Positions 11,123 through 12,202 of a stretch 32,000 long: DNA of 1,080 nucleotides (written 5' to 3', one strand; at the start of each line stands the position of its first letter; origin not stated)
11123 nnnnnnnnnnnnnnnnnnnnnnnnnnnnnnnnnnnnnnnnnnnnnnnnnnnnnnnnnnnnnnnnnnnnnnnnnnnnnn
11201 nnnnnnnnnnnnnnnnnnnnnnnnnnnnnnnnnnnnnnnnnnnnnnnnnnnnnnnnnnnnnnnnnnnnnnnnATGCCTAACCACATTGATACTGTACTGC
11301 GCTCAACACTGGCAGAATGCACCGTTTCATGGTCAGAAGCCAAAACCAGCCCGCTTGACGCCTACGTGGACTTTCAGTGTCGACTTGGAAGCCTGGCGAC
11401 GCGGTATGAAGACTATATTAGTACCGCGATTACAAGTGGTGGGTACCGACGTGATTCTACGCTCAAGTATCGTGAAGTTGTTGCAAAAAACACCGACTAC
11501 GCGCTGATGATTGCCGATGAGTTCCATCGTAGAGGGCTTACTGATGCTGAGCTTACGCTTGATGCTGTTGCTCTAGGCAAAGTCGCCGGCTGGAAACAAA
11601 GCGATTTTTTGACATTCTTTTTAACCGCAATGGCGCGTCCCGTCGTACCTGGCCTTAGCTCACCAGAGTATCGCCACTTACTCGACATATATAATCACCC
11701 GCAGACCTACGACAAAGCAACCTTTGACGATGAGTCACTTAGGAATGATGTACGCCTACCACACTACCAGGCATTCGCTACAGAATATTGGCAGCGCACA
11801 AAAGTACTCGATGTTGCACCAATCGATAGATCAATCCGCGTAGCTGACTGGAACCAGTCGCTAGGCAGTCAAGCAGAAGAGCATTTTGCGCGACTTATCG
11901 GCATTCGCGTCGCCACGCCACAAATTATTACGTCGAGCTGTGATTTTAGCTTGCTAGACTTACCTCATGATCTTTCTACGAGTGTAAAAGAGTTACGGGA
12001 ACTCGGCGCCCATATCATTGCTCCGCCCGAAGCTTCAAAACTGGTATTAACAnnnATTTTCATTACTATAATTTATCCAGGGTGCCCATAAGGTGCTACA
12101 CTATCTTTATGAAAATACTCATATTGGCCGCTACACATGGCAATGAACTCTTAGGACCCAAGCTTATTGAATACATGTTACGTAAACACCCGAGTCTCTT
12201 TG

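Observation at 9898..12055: Compact ATP-grasp + swivel-histidine phosphotransferase coupled to an unknown 260-aa partner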

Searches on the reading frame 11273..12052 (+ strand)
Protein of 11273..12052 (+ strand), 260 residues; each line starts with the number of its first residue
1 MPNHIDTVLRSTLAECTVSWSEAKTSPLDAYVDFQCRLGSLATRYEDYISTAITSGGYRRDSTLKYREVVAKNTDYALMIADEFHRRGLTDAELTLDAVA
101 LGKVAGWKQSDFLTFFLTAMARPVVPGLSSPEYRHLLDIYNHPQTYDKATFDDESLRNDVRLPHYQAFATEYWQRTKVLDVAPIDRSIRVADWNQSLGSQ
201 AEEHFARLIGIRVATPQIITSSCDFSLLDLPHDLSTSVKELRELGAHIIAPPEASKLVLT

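Call 3: search_protein_families(library=pfam, proteins=[window:11273-12052:+], max_evalue=1)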
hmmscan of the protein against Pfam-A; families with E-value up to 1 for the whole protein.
window:11273-12052:+ (260 aa): 0 families

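Call 4: search_protein_families(library=ncbifam, proteins=[window:11273-12052:+], max_evalue=1)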
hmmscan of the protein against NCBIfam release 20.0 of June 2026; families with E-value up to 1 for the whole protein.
window:11273-12052:+ (260 aa): 0 families

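Call 5: search_protein_families(library=padloc, proteins=[window:11273-12052:+], max_evalue=1)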
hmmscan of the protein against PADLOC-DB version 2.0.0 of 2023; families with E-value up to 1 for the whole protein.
window:11273-12052:+ (260 aa): 0 families

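Call 7: search_solved_structures(query=window:11273-12052:+, max_evalue=10, show_alignments=2)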
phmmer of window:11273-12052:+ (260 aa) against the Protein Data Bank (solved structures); distinct sequences matched with E-value up to 10: 4.
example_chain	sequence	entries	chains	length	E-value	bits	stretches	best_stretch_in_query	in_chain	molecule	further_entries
7smj_A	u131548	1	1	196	0.0019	21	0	222-253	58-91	AI-designed TIM-barrel F2N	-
7mcc_A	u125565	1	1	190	0.0024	20.7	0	222-253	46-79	AI-designed TIM-barrel F2C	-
3pwu_A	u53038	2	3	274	1.4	11.6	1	112-187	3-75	MHC class I antigen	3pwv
1bii_A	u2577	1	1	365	1.6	11.4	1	94-176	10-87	MHC CLASS I H-2DD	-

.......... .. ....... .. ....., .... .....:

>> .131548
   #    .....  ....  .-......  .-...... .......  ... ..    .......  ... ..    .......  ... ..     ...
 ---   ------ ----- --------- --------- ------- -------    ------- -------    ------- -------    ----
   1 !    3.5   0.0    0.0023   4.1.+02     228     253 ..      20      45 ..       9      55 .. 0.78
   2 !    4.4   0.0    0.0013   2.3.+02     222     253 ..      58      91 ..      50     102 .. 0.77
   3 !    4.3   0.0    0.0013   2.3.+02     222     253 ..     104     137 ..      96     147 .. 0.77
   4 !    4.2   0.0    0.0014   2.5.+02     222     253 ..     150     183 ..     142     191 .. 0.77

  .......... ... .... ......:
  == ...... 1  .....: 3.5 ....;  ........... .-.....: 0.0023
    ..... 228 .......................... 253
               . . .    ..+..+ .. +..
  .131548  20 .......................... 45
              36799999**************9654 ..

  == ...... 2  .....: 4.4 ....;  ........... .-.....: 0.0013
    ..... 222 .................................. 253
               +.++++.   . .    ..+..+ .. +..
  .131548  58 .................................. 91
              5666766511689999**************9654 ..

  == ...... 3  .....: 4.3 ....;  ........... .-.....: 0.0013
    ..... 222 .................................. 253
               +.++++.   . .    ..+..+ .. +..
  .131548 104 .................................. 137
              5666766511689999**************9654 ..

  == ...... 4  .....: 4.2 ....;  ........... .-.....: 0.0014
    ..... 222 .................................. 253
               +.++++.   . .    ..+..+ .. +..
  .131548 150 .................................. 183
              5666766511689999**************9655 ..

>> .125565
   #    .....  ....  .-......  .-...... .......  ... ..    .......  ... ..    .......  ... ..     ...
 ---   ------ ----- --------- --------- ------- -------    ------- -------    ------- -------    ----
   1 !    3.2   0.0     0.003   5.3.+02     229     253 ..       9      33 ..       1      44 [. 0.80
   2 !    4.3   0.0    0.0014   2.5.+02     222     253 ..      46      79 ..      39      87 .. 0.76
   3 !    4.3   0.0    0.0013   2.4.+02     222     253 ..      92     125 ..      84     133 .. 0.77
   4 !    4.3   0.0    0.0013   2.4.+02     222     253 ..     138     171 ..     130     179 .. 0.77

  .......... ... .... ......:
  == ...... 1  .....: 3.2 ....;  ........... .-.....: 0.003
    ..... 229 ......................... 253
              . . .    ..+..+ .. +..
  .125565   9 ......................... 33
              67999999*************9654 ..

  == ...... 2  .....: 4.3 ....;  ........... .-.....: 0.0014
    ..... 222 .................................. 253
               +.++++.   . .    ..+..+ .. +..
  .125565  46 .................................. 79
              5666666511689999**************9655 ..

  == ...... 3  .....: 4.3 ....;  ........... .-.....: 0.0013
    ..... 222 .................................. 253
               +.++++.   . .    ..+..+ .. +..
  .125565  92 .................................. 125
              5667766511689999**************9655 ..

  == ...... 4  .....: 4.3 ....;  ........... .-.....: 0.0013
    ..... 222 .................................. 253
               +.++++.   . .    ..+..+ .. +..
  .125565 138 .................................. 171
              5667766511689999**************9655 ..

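Call 15: find_homologous_proteins(query=window:11273-12052:+)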
Query window:11273-12052:+ (260 aa): 5 proteins with E <= 0.001 among 1628 candidates.
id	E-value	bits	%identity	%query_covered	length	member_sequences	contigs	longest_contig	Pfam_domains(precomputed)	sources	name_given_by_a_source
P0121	3.1e-164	562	97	100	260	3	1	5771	-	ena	-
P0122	2.7e-101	356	63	100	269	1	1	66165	-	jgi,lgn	jgi:hypothetical protein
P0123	2.8e-92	327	59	100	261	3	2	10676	-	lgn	-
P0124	6.5e-92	326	57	100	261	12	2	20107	-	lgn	-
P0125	4.3e-59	218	47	96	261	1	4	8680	-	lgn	-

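Call 29: find_homologous_proteins(query=A3)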
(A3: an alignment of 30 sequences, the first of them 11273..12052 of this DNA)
Query A3 (30 sequences) (260 aa, profile of the alignment): 313 proteins with E <= 0.001 among 7692 candidates; the best 120 are listed.
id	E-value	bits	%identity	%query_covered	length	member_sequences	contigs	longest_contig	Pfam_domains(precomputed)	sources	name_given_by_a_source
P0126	2.6e-66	241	-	-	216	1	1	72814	-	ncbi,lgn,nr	ncbi:MAG TPA: hypothetical protein VGW12_05195 [Pyrinomonadaceae bacterium]|nr:hypothetical protein 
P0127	2.2e-65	238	-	-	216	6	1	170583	-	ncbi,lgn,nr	ncbi:MAG: hypothetical protein QOG71_3953 [Pyrinomonadaceae bacterium]|nr:hypothetical protein [Pyri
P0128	7.5e-65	236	-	-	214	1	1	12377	-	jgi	jgi:hypothetical protein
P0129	2.0e-64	235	-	-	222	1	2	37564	-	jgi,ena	jgi:hypothetical protein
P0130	1.0e-63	233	-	-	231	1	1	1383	-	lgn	-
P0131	1.1e-63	232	-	-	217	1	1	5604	-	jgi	jgi:hypothetical protein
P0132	1.6e-63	232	-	-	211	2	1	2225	-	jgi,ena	jgi:hypothetical protein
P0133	2.7e-63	231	-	-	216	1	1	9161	-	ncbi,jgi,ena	ncbi:MAG TPA: hypothetical protein VF527_03325 [Pyrinomonadaceae bacterium]|jgi:hypothetical protein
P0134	3.4e-63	231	-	-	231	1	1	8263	-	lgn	-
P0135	4.0e-63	231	-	-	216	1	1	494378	-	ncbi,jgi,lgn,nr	ncbi:MAG TPA: hypothetical protein VGX92_04815 [Pyrinomonadaceae bacterium]|jgi:hypothetical protein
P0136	4.7e-63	230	-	-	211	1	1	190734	-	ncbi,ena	-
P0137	7.0e-63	230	-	-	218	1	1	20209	-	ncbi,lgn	ncbi:MAG: hypothetical protein WCB68_07420 [Pyrinomonadaceae bacterium]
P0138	7.8e-63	230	-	-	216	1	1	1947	-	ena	-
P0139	5.2e-62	227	-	-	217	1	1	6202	-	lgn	-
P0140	8.0e-62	226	-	-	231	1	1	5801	-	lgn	-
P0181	1.8e-56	209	-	-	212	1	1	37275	PF14359.13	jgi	-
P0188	7.8e-56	207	-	-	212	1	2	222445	PF14359.13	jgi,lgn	jgi:hypothetical protein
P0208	7.2e-55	204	-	-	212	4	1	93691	PF14359.13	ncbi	ncbi:MAG: hypothetical protein ACJ74J_07105 [Blastocatellia bacterium]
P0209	7.2e-55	204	-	-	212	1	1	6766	PF14359.13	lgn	-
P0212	9.4e-55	203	-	-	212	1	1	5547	PF14359.13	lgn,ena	-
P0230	3.2e-54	202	-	-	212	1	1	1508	PF14359.13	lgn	-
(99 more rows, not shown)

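Call 32: search_protein_families(library=pfam, alignment_id=A4, max_evalue=0.1)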
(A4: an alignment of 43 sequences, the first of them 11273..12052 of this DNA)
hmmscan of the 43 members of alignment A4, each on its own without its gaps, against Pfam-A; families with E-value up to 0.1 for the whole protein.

A. member 1, window:11273-12052:+ (260 aa): 0 families

B. families by the number of members that match (of 43 scanned): 7 families
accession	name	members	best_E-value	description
PF14359.12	DUF4406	37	4.1e-06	Domain of unknown function (DUF4406)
PF11236.13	DUF3037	2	0.044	Protein of unknown function (DUF3037)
PF24932.1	UBA_NBR1_C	1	0.0025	Next to BRCA1 gene 1 protein-like, C-terminal UBA domain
PF23223.1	zf-C2H2_ZNF462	1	0.028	Zinc finger protein 462, C2H2 zinc finger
PF05048.19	NosD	1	0.036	Periplasmic copper-binding protein (NosD)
PF22562.2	UBA_7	1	0.073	UBA-like domain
PF06172.17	Cupin_5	1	0.099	Cupin superfamily (DUF985)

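Call 39: predict_structure(alignment_id=A4)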
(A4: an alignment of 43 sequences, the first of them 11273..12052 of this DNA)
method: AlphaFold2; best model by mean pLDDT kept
length: 260 residues; sequences in the alignment: 43
mean_pLDDT: 81.4   pTM: 0.78
mean pLDDT of the five models: 81.4, 76.9, 74.9, 73.9, 72.6
residues with pLDDT >= 90: 129; 70-90: 74; 50-70: 28; < 50: 29
segments of 3 or more residues with pLDDT < 50: 54-59, 218-224, 245-260
pLDDT, mean of each block of 10 residues (from residue 1): 83 92 95 95 90 50 74 79 83 88 88 95 95 98 96 89 96 97 88 78 93 65 53 71 47 39
secondary structure, 60 per line:
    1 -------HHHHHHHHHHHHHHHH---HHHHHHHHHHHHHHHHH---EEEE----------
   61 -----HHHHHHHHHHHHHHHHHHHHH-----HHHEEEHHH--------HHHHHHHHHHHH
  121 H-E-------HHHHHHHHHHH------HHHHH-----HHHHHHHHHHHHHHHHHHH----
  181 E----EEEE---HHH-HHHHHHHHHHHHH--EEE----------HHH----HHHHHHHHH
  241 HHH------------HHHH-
elements in order: H8-23 H27-43 E47-50 H66-86 E95-97 H109-121 H131-141 H148-152 H158-176 E186-189 H197-209 E212-214 H232-243 H256-259

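Call 43: fold_search(model_id=the predicted structure, library=pdb)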
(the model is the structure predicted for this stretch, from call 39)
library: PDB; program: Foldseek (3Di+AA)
matches with E <= 10: 293; with E <= 0.001: 0
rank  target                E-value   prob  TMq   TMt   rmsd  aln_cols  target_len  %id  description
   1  5l3q_B                3.5e-01  0.09  0.17  0.16  13.8       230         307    8  Structure of the GTPase heterodimer of human SRP54 and SRalpha (released 2016-06-08)
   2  4f45_B                4.6e-01  0.05  0.16  0.16  15.9       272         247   10  Crystal structure of human CD38 E226Q mutant in complex with NAADP (released 2013-04-03)
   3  5hty                  5.4e-01  0.23  0.16  0.11   5.3        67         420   19  Sugar kinases from Synechococcus elongatus PCC7942-D221A (released 2016-06-08)
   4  6y32_D                5.7e-01  0.05  0.18  0.16  20.6       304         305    8  Structure of the GTPase heterodimer of human SRP54 and SRalpha (released 2020-09-23)
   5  9nzh_A                6.4e-01  0.12  0.13  0.22  11.4       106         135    9  Crystal Structure of Amylin-NHO-18 binder complex (released 2025-05-14)
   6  6y32_F                6.4e-01  0.08  0.17  0.16  14.0       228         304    7  Structure of the GTPase heterodimer of human SRP54 and SRalpha (released 2020-09-23)
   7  5htp                  7.1e-01  0.20  0.16  0.11   5.6        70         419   18  Putative sugar kinases from Synechococcus elongatus PCC7942 in complex with AMPPNP (released 2016-06-08)
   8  5htj                  7.5e-01  0.16  0.15  0.11   5.8        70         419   16  Putative sugar kinases from Synechococcus elongatus PCC7942-D8A (released 2016-06-08)
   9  7mwr_B                7.5e-01  0.13  0.20  0.21  16.4       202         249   11  Structure of De Novo designed beta sheet heterodimer LHD101A53/B4 (released 2022-01-19)
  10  6frk_y                7.5e-01  0.06  0.17  0.13  17.4       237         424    9  Structure of a prehandover mammalian ribosomal SRP and SRP receptor targeting complex (released 2018-03-28)
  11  4tmf_A                7.5e-01  0.04  0.15  0.16  17.3       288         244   11  Crystal structure of human CD38 in complex with hydrolysed compound JMS713 (released 2015-05-13)
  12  5hv7                  7.9e-01  0.20  0.16  0.11   5.5        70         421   18  Putative sugar kinases from Synechococcus elongatus PCC7942 in complex with D-ribulose (released 2016-06-08)
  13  5htn                  7.9e-01  0.16  0.15  0.10   5.9        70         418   16  putative sugar kinases from Synechococcus elongatus PCC7942-apo form (released 2016-06-08)
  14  9gai_D                8.4e-01  0.38  0.15  0.15   5.9        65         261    9  3-methylbenzoyl-CoA reductase from Thauera chlorobenzoica (MbdONPQ) (released 2026-02-18)
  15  3f9k_A                8.4e-01  0.18  0.14  0.17  16.0        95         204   17  Two domain fragment of HIV-2 integrase in complex with LEDGF IBD (released 2009-01-20)
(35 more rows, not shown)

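Call 44: search_protein_families(library=pfam, proteins=[P0181, P0188, P0126], max_evalue=0.05)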
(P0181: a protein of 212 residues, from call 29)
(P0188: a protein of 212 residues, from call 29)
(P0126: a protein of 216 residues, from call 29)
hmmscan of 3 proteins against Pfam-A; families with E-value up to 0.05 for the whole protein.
P0181 (212 aa): 1 family
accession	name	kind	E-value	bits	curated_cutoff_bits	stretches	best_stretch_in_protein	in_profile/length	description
PF14359.12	DUF4406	-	4.1e-06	27.5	22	1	96-164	22-87/91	Domain of unknown function (DUF4406)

P0188 (212 aa): 1 family
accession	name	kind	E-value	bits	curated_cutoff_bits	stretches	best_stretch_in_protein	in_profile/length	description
PF14359.12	DUF4406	-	5e-06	27.3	22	1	97-164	23-87/91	Domain of unknown function (DUF4406)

P0126 (216 aa): 1 family
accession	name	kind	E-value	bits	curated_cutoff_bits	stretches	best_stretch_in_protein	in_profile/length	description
PF14359.12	DUF4406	-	0.00034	21.4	22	1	97-162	24-86/91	Domain of unknown function (DUF4406)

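Call 77: fold_search(model_id=the predicted structure, library=viral)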
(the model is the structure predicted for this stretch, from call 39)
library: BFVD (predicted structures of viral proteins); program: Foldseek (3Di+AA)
matches with E <= 10: 253; with E <= 0.001: 0
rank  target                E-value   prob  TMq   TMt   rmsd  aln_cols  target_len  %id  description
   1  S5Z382                6.5e-02  0.90  0.27  0.29  11.7       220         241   12  (no name in the UniProt tables at hand)
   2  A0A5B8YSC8            8.5e-02  0.18  0.16  0.24  14.4       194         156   12  P18 [Chrysodeixis includens nucleopolyhedrovirus]
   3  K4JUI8                1.2e-01  0.77  0.24  0.45  11.7       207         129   12  (no name in the UniProt tables at hand)
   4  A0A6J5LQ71            1.4e-01  0.63  0.24  0.28  12.4       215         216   13  dATP/dGTP diphosphohydrolase N-terminal domain-containing protein [uncultured Caudovirales phage]
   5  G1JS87                1.6e-01  0.90  0.23  0.45   7.4       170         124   14  (no name in the UniProt tables at hand)
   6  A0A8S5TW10            1.9e-01  0.51  0.23  0.36  14.3       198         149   13  Deoxyribosyltransferase [Myoviridae sp. ctpvf97]
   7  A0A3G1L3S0            2.4e-01  0.07  0.12  0.14  22.8       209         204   13  RNA polymerase sigma factor [Synechococcus phage S-CBWM1]
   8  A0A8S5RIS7            2.5e-01  0.28  0.23  0.32  18.2       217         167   10  N-deoxyribosyltransferase [virus sp. ctHG14]
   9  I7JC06                2.5e-01  0.15  0.11  0.13  11.2       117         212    8  Uncharacterized protein [Campylobacter phage CP21]
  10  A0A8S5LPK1            3.1e-01  0.82  0.27  0.47   6.9       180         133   13  Deoxyribosyltransferase [Siphoviridae sp. ctoiW10]
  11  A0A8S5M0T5            3.1e-01  0.54  0.26  0.34   9.3       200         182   12  DUF4406 domain-containing protein [Siphoviridae sp. ctLAw30]
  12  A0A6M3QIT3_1          3.6e-01  0.06  0.16  0.06  24.3       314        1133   10  Replicase polyprotein 1ab [Wobbly possum disease virus]
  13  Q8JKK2                3.8e-01  0.07  0.18  0.15  19.3       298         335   11  Orf111 [Heliothis zea nudivirus 1]
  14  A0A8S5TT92            4.1e-01  0.51  0.14  0.23   9.6        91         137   13  Nucleoside 2-deoxyribosyltransferase [Siphoviridae sp. ctzm5103]
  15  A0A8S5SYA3            4.8e-01  0.14  0.23  0.09  11.5       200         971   11  Phospholipase A1 [Podoviridae sp. ctKmJ5]
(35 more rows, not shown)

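Call 91: search_protein_representatives(alignment_id=A5)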
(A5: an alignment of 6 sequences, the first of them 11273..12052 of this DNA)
Query: 6 sequences, 260 profile positions. Proteins with E-value up to 0.001 (for the whole library): 144; up to 1e-10: 82; up to 1e-30: 18. The best 144 are listed.
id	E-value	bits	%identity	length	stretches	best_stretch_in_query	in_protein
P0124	5.9e-141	484.6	-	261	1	1-260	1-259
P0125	4.8e-126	435.7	-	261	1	2-260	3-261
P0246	1.1e-77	277.2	-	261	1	1-259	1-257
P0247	2.4e-64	233.5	-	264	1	1-259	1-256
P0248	1.4e-61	224.5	-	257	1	8-258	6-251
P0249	2.5e-60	220.3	-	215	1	2-164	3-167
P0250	5.5e-59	215.9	-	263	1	9-257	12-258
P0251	9.7e-57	208.6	-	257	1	13-259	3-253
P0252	6.9e-45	169.7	-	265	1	1-259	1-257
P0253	2.3e-43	164.7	-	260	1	1-251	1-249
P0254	5.5e-43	163.5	-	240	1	5-214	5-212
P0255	2.0e-42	161.7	-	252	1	1-246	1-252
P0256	5.3e-42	160.3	-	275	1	10-260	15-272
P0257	7.8e-41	156.4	-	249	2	6-129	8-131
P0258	3.8e-36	141.1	-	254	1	4-215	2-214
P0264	2.9e-28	115.2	-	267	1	9-260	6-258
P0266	5.7e-26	107.7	-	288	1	9-260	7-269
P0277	3.9e-20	88.6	-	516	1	48-225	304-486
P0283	5.3e-19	84.9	-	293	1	13-256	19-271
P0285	1.3e-18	83.6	-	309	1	47-258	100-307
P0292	1.9e-16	76.5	-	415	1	21-212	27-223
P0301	4.5e-15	72.0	-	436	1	42-237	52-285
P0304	2.0e-14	69.9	-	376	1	41-210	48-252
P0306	5.2e-14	68.5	-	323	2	52-258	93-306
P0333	3.8e-09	52.6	-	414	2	106-213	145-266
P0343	4.7e-08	49.0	-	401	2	133-234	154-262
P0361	6.5e-06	42.0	-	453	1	41-212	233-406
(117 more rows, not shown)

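Call 93: search_protein_families(library=pfam, proteins=[P0277, P0361, P0292, P0301, P0304, P0333, P0343, P0285, P0306], max_evalue=0.01)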
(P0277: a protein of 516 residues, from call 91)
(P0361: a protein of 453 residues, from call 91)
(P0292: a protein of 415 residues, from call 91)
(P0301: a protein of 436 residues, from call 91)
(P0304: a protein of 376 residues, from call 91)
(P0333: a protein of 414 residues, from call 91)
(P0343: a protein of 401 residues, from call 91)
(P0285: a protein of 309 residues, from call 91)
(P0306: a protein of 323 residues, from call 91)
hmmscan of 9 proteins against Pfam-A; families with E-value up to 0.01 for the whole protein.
P0277 (516 aa): 2 families
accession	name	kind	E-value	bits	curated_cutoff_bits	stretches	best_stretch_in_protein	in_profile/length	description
PF00383.29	dCMP_cyt_deam_1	-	1.7e-06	28.3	25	1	33-136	9-96/102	Cytidine and deoxycytidylate deaminase zinc-binding region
PF14439.12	Bd3614-deam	-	0.00034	21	38.5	1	54-138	13-82/113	Bd3614-like deaminase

P0361 (453 aa): 1 family
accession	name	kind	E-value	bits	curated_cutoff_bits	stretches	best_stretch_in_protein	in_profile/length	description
PF01928.26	CYTH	-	5.9e-12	46.2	23.2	1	38-177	4-152/179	CYTH domain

P0292 (415 aa): 0 families

P0301 (436 aa): 0 families

P0304 (376 aa): 0 families

P0333 (414 aa): 0 families

P0343 (401 aa): 0 families

P0285 (309 aa): 0 families

P0306 (323 aa): 0 families

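Call 94: find_encoding_contigs(protein=P0264, flank=5000, max_places=2)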
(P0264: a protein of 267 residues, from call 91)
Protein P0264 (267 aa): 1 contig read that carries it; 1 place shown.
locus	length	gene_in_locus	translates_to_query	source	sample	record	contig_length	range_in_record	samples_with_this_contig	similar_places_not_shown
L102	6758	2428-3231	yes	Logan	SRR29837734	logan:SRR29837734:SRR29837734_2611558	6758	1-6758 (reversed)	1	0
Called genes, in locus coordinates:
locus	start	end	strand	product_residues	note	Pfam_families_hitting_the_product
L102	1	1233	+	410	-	?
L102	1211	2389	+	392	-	PF05673:DUF815 (weak), PF00158:Sigma54_activat (faint), PF01078:Mg_chelatase (faint), PF05496:RuvB_N, PF14532:Sigma54_activ_2 (weak), PF00004:AAA, PF16193:AAA_assoc_2, PF12002:MgsA_C, +1 more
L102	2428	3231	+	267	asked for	-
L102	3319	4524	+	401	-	PF08323:Glyco_transf_5, PF13579:Glyco_trans_4_4, PF20706:GT4-conflict, PF13439:Glyco_transf_4, PF00534:Glycos_transf_1, PF13692:Glyco_trans_1_4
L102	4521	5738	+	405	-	PF03065:Glyco_hydro_57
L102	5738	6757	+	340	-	?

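Call 95: find_encoding_contigs(protein=P0277, flank=5000, max_places=2)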
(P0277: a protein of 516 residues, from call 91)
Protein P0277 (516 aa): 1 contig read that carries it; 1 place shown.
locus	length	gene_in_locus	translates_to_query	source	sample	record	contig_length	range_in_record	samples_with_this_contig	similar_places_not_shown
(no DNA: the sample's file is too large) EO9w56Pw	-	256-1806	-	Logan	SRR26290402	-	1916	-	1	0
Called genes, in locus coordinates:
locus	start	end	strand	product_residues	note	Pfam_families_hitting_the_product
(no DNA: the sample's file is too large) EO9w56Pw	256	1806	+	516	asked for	PF00383:dCMP_cyt_deam_1 (weak)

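Call 96: find_encoding_contigs(protein=P0252, flank=4000, max_places=1)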
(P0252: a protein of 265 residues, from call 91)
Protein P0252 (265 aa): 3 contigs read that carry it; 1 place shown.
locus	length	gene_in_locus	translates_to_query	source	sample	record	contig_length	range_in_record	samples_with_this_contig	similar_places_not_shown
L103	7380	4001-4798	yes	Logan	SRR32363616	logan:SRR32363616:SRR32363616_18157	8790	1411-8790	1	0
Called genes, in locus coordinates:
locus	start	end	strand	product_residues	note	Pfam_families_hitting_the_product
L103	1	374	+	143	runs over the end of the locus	PF00572:Ribosomal_L13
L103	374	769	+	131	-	PF00380:Ribosomal_S9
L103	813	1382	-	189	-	-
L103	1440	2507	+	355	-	PF01546:Peptidase_M20, PF07687:M20_dimer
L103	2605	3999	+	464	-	-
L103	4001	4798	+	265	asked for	-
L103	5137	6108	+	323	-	PF02885:Glycos_trans_3N (weak), PF00591:Glycos_transf_3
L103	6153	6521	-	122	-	PF01817:CM_2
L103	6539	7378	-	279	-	?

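Call 97: find_encoding_contigs(protein=P0266, flank=4000, max_places=1)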
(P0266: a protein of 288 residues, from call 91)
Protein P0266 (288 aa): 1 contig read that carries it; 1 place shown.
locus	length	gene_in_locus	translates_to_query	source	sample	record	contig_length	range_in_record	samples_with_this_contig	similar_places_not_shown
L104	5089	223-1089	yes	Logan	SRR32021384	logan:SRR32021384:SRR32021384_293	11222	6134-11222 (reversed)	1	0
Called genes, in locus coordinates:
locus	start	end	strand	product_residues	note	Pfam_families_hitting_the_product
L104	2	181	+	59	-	?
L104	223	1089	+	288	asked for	-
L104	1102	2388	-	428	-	PF00675:Peptidase_M16, PF05193:Peptidase_M16_C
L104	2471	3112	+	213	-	PF07963:N_methyl (weak)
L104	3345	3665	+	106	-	-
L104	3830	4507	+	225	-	PF03006:HlyIII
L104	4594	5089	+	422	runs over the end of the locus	-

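Call 98: find_encoding_contigs(protein=P0283, flank=4000, max_places=1)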
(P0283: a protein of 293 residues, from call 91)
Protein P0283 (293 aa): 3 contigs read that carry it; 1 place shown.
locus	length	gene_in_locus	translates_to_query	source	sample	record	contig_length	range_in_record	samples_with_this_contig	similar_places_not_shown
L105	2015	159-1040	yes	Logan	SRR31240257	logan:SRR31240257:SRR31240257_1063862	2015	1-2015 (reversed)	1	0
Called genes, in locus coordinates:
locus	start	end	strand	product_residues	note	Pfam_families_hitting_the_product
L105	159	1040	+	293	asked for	-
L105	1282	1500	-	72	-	-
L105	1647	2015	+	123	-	?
